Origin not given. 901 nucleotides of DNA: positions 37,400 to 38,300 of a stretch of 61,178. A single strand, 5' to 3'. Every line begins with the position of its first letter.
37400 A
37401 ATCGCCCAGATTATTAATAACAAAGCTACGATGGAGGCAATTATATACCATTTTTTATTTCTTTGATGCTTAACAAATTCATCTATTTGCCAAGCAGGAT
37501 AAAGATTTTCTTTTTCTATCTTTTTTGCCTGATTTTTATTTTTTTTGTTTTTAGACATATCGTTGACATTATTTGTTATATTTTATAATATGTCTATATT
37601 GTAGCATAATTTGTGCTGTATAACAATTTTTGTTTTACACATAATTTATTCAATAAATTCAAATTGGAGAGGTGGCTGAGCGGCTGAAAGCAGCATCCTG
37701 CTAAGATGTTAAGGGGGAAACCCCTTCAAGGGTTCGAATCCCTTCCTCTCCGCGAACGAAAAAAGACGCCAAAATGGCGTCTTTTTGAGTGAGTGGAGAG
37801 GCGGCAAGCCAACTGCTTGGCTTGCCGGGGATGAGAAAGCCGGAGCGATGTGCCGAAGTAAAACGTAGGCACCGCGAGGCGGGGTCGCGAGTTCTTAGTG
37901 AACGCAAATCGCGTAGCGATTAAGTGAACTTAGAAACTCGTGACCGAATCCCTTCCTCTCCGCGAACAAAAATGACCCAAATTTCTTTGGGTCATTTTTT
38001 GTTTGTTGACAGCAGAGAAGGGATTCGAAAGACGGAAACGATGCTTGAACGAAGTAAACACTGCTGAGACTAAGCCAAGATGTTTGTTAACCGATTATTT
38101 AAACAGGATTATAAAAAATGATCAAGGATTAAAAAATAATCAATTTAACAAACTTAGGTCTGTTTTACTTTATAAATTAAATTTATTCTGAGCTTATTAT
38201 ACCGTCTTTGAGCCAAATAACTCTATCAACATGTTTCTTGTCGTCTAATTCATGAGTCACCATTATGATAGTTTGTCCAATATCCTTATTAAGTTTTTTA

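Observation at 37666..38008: tRNA-Ser(GCT) 3' end duplicated exactly around a ~170-nt G+C-rich insert whose ends rebuild the tRNA acceptor stem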

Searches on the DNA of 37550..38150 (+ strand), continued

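Call 56: search_with_rna_model(model_id=R1, sources=[L159, L160, L161, L162, L163, L164, L165, L166, L167, L168, L169, L170, L171, L172, L173, L174, L175, L176, L177, L178, L179, L180, L181, L182, L183, L184, L185, L186, L187, L188, L189, L190, L191, L192, L193, L194, L195, L196, L197, L198, L199, L200, L201, L202, L203, L204, L205, L206, L207, L208, L209, L210, L211, L212, L213, L214, L215, L216, L217, L218, L219, L220, L221, L222, L223, L224], max_evalue=0.01)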
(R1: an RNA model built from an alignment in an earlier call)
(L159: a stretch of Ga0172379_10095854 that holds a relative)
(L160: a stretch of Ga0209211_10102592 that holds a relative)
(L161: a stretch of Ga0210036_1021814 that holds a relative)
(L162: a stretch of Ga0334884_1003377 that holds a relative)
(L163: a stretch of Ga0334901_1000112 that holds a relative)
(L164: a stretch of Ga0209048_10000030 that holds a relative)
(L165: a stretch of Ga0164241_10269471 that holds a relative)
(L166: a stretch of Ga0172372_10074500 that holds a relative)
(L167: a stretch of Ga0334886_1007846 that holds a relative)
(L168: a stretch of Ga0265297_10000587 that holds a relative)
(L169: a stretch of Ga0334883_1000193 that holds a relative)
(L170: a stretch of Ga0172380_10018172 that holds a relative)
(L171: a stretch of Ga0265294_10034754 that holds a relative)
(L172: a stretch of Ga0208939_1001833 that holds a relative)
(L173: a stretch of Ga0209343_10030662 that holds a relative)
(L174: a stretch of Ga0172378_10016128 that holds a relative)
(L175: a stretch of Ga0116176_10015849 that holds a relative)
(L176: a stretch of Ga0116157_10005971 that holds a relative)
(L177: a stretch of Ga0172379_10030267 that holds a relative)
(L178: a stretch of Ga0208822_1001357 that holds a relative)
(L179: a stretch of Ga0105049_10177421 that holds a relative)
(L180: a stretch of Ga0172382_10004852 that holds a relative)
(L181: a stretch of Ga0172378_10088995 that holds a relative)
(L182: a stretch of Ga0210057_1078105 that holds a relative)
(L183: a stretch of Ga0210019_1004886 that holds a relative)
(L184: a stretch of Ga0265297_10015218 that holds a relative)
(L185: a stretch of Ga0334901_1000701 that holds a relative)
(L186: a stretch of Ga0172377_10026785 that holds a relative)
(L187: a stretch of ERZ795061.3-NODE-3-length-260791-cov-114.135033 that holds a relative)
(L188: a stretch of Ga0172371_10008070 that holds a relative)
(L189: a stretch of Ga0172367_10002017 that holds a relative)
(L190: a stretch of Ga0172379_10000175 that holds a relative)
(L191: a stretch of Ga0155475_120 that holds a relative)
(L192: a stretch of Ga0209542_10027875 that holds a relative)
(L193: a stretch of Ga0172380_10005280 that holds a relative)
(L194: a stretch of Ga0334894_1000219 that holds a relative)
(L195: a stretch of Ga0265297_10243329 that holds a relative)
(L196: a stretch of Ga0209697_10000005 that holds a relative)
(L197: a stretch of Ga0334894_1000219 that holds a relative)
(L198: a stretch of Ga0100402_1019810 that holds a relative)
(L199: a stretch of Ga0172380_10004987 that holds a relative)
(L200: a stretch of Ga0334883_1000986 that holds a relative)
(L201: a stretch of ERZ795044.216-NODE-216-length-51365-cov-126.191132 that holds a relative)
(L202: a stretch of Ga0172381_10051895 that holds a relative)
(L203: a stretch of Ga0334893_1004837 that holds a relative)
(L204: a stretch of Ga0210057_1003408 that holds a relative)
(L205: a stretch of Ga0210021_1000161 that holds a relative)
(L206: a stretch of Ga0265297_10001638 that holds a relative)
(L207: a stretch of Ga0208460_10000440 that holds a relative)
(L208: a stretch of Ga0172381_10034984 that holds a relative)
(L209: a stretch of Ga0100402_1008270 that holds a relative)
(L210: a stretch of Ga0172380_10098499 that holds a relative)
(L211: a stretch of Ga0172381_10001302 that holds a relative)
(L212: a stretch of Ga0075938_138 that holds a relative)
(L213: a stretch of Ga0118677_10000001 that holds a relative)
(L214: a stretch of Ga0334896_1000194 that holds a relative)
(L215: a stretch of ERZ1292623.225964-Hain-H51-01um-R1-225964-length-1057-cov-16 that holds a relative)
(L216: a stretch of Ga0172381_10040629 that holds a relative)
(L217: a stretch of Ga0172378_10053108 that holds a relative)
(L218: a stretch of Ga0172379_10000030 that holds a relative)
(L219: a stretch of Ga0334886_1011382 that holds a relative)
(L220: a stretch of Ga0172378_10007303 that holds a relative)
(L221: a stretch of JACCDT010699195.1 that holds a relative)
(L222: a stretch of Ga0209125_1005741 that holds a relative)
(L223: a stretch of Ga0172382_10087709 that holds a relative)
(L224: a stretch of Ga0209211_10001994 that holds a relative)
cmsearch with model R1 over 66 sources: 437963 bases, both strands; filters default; matches with E-value up to 0.01: 72.
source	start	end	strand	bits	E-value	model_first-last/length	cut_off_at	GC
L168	1065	1202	-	140.1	1.9e-37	1-133/133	no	0.63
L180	4073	4210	+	140.1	1.9e-37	1-133/133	no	0.63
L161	2654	2791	+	136.3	2.4e-36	1-133/133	no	0.59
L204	4129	4266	+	136.3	2.4e-36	1-133/133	no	0.59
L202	72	220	-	134.7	6.9e-36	1-133/133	no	0.58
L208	3888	4025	-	132.8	2.3e-35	1-133/133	no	0.62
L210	2229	2366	-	131.3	6.4e-35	1-133/133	no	0.6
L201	119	256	-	129.8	1.7e-34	1-133/133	no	0.64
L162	3427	3566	-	128.5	4.1e-34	1-133/133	no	0.62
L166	46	192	+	128.1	5.3e-34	1-133/133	no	0.68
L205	6252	6389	-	127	1.1e-33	1-133/133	no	0.64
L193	5852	5983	+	126.9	1.1e-33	1-133/133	no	0.61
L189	5358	5504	+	125.2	3.6e-33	1-133/133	no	0.68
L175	82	217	+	123.4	1.2e-32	1-133/133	no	0.59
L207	4069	4204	-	123.4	1.2e-32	1-133/133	no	0.59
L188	2155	2294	-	123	1.5e-32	1-133/133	no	0.65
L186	3175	3303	-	123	1.5e-32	1-133/133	no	0.67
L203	332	469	+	122.5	2e-32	1-133/133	no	0.63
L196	723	854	-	122.3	2.3e-32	1-133/133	no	0.57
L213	3623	3754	+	122.3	2.3e-32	1-133/133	no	0.57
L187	6649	6780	-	122.2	2.5e-32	1-133/133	no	0.64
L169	2886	3026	+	121.9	3.1e-32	1-133/133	no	0.62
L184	2592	2733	+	121.8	3.4e-32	1-133/133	no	0.63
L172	179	314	-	120.7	6.9e-32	1-133/133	no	0.58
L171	4271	4411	-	119.7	1.4e-31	1-133/133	no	0.62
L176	8207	8342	+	118.5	2.9e-31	1-133/133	no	0.63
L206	3784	3919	-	118.4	3e-31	1-133/133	no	0.65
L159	49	180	+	117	8e-31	1-133/133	no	0.61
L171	3108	3248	-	116.6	1e-30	1-133/133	no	0.62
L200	1822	1971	+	113.3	9e-30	1-133/133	no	0.62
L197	5568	5707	-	112.7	1.3e-29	1-133/133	no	0.57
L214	472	611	-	112.7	1.3e-29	1-133/133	no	0.57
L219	4509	4648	+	112.7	1.3e-29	1-133/133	no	0.57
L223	20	159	-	112.5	1.5e-29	1-133/133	no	0.56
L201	9003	9142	-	112.3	1.8e-29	1-133/133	no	0.57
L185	2301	2440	-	111.2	3.7e-29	1-133/133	no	0.56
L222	5350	5481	-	109.6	1e-28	1-133/133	no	0.57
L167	1371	1512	-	108.7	1.8e-28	1-133/133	no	0.61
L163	10992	11127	-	106.9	5.9e-28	5-133/133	no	0.57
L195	172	307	-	106.3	9.2e-28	1-133/133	no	0.66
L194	12452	12587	-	105.4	1.7e-27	5-133/133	no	0.56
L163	8269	8410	-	104.5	2.9e-27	1-133/133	no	0.61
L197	2845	2986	-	104.5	2.9e-27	1-133/133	no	0.61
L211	4675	4804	+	103.4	6.1e-27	1-133/133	no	0.57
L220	7900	8048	+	92.3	9.5e-24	1-133/133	no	0.68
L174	6507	6643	-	91.8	1.3e-23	1-133/133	no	0.68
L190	1244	1371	+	91.3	1.7e-23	1-133/133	no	0.57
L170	1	102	-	90.2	3.8e-23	1-97/133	3'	0.64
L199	1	102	-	90.2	3.8e-23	1-97/133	3'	0.64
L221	3743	3872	+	83.3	3.5e-21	1-133/133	no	0.52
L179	1211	1339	-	80.5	2.2e-20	1-133/133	no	0.52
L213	8760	8908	-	79.8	3.5e-20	1-133/133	no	0.55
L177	4246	4368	-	75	8.5e-19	1-133/133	no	0.67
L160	1311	1433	-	72.9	3.2e-18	1-133/133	no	0.67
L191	2359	2481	-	72.9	3.2e-18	1-133/133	no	0.67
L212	9517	9639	+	72.9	3.2e-18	1-133/133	no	0.67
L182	1442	1565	+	69.5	3.1e-17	1-133/133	no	0.67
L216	1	74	-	67.4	1.3e-16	1-69/133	3'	0.66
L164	4891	5014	+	64.3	9.2e-16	1-133/133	no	0.69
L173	1161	1282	-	64.3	9.5e-16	1-133/133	no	0.67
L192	7381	7502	-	64.3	9.5e-16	1-133/133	no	0.67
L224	1349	1470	-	64.3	9.5e-16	1-133/133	no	0.67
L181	1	62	-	63.8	1.3e-15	1-66/133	3'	0.73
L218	2271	2394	+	62.3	3.5e-15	1-133/133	no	0.71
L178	1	71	-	62.2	3.8e-15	1-71/133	3'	0.63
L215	914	1030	+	60.1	1.5e-14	1-133/133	no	0.72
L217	1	57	-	59.7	2e-14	1-60/133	3'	0.68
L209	1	68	-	59.7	2e-14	1-63/133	3'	0.68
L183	10496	10619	-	59.1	3e-14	1-133/133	no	0.56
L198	2545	2673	+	46.2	1.4e-10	1-133/133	no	0.4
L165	934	1050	+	39.4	1.3e-08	1-133/133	no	0.73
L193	6036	6144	+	29.3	1e-05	1-133/133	no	0.47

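Call 64: search_with_rna_model(model_id=R1, sources=[window, L002, L005, L006, L009, L014, L015, L019, L020, L022, L023, L030, L031, L032, L037, L040, L043, L045, L048, L050, L055, L059, L062, L067, L068, L073, L159, L160, L161, L162, L164, L165, L166, L167, L169, L171, L172, L173, L174, L176, L177, L179, L182, L183, L184, L186, L187, L188, L189, L190, L193, L195, L196, L202, L203, L205, L207, L208, L210, L211, L213, L215, L218, L220, L222], max_evalue=1e-8, make_alignment=true)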
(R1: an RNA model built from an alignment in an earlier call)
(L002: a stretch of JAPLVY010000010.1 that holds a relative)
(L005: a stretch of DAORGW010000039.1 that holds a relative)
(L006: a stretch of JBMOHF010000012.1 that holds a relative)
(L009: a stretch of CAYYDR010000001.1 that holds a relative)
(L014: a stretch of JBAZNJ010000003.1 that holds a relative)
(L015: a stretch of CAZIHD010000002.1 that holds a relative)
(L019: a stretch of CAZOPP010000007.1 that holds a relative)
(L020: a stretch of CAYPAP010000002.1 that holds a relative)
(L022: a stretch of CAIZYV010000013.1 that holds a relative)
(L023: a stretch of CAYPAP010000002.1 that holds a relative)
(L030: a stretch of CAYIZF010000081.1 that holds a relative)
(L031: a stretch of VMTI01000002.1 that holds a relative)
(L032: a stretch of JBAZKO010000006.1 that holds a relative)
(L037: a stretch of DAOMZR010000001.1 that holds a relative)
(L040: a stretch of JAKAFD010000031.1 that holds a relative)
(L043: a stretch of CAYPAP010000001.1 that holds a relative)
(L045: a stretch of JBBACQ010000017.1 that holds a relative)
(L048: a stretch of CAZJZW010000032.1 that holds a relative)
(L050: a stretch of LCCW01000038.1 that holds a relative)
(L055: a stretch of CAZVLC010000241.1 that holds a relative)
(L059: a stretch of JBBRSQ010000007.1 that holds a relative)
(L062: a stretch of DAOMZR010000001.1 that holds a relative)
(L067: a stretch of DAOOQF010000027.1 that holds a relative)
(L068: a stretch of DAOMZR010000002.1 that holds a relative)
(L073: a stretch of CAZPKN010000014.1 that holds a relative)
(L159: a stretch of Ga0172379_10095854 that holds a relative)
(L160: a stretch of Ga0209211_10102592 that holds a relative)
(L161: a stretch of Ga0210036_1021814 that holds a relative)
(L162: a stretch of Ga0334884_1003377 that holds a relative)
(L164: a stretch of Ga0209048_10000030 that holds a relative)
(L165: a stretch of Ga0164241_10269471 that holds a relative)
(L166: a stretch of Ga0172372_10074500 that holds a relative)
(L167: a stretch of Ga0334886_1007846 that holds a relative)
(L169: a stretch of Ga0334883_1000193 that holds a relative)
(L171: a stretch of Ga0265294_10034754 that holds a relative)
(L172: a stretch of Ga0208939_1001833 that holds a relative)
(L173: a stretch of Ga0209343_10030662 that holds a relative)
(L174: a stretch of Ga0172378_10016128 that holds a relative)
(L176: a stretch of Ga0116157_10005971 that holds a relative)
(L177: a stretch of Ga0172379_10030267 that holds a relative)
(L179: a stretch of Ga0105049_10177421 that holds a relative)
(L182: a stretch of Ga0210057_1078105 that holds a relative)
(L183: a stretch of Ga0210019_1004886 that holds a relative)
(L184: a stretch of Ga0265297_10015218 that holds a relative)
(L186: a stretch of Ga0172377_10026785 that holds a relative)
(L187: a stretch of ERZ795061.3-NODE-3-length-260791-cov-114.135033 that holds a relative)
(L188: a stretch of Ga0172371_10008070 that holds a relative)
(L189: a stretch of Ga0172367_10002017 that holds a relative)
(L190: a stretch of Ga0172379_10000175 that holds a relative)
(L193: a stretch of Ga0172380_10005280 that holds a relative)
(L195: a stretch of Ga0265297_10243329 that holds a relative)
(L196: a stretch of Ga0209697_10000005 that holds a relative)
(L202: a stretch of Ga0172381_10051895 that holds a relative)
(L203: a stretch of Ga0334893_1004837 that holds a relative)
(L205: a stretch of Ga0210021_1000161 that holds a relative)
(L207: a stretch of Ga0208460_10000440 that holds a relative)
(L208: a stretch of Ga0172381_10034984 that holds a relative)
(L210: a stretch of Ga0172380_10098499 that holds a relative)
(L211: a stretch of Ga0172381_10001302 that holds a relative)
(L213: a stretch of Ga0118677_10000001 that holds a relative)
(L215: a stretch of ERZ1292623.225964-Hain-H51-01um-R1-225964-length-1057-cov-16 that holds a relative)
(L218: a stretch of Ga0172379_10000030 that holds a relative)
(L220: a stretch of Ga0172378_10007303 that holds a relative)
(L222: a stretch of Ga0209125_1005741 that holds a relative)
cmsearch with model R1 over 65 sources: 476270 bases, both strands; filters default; matches with E-value up to 1e-8: 67.
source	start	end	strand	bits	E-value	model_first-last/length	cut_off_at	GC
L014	193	330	-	140.1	2e-37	1-133/133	no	0.63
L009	2378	2515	-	137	1.6e-36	1-133/133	no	0.64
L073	2699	2837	-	136.6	2.2e-36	1-133/133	no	0.65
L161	2654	2791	+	136.3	2.6e-36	1-133/133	no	0.59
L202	72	220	-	134.7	7.6e-36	1-133/133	no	0.58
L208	3888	4025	-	132.8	2.5e-35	1-133/133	no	0.62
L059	4372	4501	-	132.1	4e-35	1-133/133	no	0.68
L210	2229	2366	-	131.3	6.9e-35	1-133/133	no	0.6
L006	5594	5729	-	130.5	1.2e-34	1-133/133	no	0.59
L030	77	207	+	130.3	1.3e-34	1-133/133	no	0.64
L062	960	1097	+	129.8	1.9e-34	1-133/133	no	0.64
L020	5962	6101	+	128.5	4.5e-34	1-133/133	no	0.62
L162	3427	3566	-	128.5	4.5e-34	1-133/133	no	0.62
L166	46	192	+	128.1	5.7e-34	1-133/133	no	0.68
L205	6252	6389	-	127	1.2e-33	1-133/133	no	0.64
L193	5852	5983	+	126.9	1.2e-33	1-133/133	no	0.61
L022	2055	2184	-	126.9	1.3e-33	1-133/133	no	0.65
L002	3674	3809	-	125.6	3e-33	1-133/133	no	0.61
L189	5358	5504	+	125.2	4e-33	1-133/133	no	0.68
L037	3586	3721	-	123.4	1.3e-32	1-133/133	no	0.59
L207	4069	4204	-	123.4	1.3e-32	1-133/133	no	0.59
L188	2155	2294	-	123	1.6e-32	1-133/133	no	0.65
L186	3175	3303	-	123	1.7e-32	1-133/133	no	0.67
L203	332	469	+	122.5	2.2e-32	1-133/133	no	0.63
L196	723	854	-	122.3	2.5e-32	1-133/133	no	0.57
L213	3623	3754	+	122.3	2.5e-32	1-133/133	no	0.57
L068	3377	3508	-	122.2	2.7e-32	1-133/133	no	0.64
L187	6649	6780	-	122.2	2.7e-32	1-133/133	no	0.64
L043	3787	3927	-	121.9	3.4e-32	1-133/133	no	0.62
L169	2886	3026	+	121.9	3.4e-32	1-133/133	no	0.62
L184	2592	2733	+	121.8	3.7e-32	1-133/133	no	0.63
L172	179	314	-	120.7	7.5e-32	1-133/133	no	0.58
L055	2513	2653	-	120.5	8.6e-32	1-133/133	no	0.61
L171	4271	4411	-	119.7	1.5e-31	1-133/133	no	0.62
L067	2022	2157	-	118.5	3.2e-31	1-133/133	no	0.63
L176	8207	8342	+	118.5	3.2e-31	1-133/133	no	0.63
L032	5731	5866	-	118.4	3.3e-31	1-133/133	no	0.65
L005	120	251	-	117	8.5e-31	1-133/133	no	0.56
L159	49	180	+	117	8.7e-31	1-133/133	no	0.61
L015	4213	4339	+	116.9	9e-31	1-133/133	no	0.61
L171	3108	3248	-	116.6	1.1e-30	1-133/133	no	0.62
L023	102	251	+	113.3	9.8e-30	1-133/133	no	0.62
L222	5350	5481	-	109.6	1.1e-28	1-133/133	no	0.57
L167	1371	1512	-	108.7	2e-28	1-133/133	no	0.61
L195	172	307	-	106.3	1e-27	1-133/133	no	0.66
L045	126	264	+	106.2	1.1e-27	1-133/133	no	0.63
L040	3966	4112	+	105.2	2e-27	1-133/133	no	0.69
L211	4675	4804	+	103.4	6.7e-27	1-133/133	no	0.57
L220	7900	8048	+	92.3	1e-23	1-133/133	no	0.68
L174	6507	6643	-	91.8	1.4e-23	1-133/133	no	0.68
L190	1244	1371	+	91.3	1.9e-23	1-133/133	no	0.57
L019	3992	4123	+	85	1.2e-21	1-133/133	no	0.46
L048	1070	1199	-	83.3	3.8e-21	1-133/133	no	0.52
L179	1211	1339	-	80.5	2.4e-20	1-133/133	no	0.52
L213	8760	8908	-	79.8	3.8e-20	1-133/133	no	0.55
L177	4246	4368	-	75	9.2e-19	1-133/133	no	0.67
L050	1517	1639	+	72.9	3.5e-18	1-133/133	no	0.67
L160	1311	1433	-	72.9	3.5e-18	1-133/133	no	0.67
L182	1442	1565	+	69.5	3.4e-17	1-133/133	no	0.67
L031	451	582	+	67.5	1.3e-16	1-133/133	no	0.58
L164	4891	5014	+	64.3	1e-15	1-133/133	no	0.69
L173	1161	1282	-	64.3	1e-15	1-133/133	no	0.67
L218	2271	2394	+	62.3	3.8e-15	1-133/133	no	0.71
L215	914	1030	+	60.1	1.7e-14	1-133/133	no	0.72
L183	10496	10619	-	59.1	3.2e-14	1-133/133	no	0.56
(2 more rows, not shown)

Alignment A5: 67 matches aligned to the model, 218 columns, each read 5' to 3' on its own strand. Consensus structure (alignment columns), stored with it:
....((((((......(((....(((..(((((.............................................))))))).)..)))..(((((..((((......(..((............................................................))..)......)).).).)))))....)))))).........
